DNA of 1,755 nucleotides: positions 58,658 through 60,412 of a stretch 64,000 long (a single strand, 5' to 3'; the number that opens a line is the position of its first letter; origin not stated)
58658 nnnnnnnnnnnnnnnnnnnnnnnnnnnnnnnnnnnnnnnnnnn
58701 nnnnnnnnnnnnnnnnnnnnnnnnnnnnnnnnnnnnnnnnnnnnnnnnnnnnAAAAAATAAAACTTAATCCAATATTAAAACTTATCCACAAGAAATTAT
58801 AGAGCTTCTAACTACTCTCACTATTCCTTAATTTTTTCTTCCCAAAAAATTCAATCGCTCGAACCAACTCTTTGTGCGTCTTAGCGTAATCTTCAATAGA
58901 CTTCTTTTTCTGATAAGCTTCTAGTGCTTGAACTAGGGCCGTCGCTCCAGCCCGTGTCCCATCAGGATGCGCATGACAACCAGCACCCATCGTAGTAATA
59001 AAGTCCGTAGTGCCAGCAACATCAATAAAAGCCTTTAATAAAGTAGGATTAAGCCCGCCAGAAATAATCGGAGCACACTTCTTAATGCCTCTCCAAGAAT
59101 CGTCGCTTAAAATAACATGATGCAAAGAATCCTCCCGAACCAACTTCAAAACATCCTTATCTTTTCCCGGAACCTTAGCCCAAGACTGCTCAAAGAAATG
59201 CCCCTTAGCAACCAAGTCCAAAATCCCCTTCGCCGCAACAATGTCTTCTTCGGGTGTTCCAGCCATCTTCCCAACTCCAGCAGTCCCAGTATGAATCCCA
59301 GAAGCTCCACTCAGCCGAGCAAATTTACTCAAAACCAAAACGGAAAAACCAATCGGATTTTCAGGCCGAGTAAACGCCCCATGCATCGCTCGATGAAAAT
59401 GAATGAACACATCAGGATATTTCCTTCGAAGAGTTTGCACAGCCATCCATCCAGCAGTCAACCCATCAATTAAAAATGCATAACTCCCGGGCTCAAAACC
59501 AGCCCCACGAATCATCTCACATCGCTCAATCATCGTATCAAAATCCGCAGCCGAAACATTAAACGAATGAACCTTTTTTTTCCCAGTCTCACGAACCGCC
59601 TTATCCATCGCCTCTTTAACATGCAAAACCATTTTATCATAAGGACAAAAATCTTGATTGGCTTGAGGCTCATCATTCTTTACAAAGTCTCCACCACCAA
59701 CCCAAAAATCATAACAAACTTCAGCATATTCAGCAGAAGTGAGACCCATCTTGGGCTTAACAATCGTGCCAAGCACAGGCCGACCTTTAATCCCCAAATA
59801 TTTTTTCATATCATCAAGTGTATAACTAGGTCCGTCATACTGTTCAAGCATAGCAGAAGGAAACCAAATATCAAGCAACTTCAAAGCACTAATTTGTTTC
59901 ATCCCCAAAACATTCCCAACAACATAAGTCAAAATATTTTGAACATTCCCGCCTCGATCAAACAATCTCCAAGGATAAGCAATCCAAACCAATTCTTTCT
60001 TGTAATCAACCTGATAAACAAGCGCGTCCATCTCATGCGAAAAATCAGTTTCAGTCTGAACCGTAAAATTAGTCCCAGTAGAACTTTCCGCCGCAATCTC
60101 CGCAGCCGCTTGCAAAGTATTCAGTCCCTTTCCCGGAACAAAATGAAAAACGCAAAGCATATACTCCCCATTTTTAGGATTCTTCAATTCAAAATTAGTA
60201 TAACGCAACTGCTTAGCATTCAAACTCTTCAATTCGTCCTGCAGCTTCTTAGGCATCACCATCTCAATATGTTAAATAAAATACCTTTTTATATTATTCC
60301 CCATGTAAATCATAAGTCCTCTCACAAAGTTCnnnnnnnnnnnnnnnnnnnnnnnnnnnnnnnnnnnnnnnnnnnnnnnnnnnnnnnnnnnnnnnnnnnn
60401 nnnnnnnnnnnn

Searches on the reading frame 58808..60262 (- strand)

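Call 61: search_protein_families(library=pfam, proteins=[window:58808-60262:-], max_evalue=0.001)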
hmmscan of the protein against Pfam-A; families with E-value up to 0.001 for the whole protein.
window:58808-60262:- (484 aa): 2 families
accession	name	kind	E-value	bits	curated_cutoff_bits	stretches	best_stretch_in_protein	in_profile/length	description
PF00016.26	RuBisCO_large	-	5.2e-91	305.4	30.1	2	151-365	4-220/299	Ribulose bisphosphate carboxylase large chain, catalytic domain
PF02788.21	RuBisCO_large_N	-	5.2e-32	111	20.7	1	30-138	9-120/120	Ribulose bisphosphate carboxylase large chain, N-terminal domain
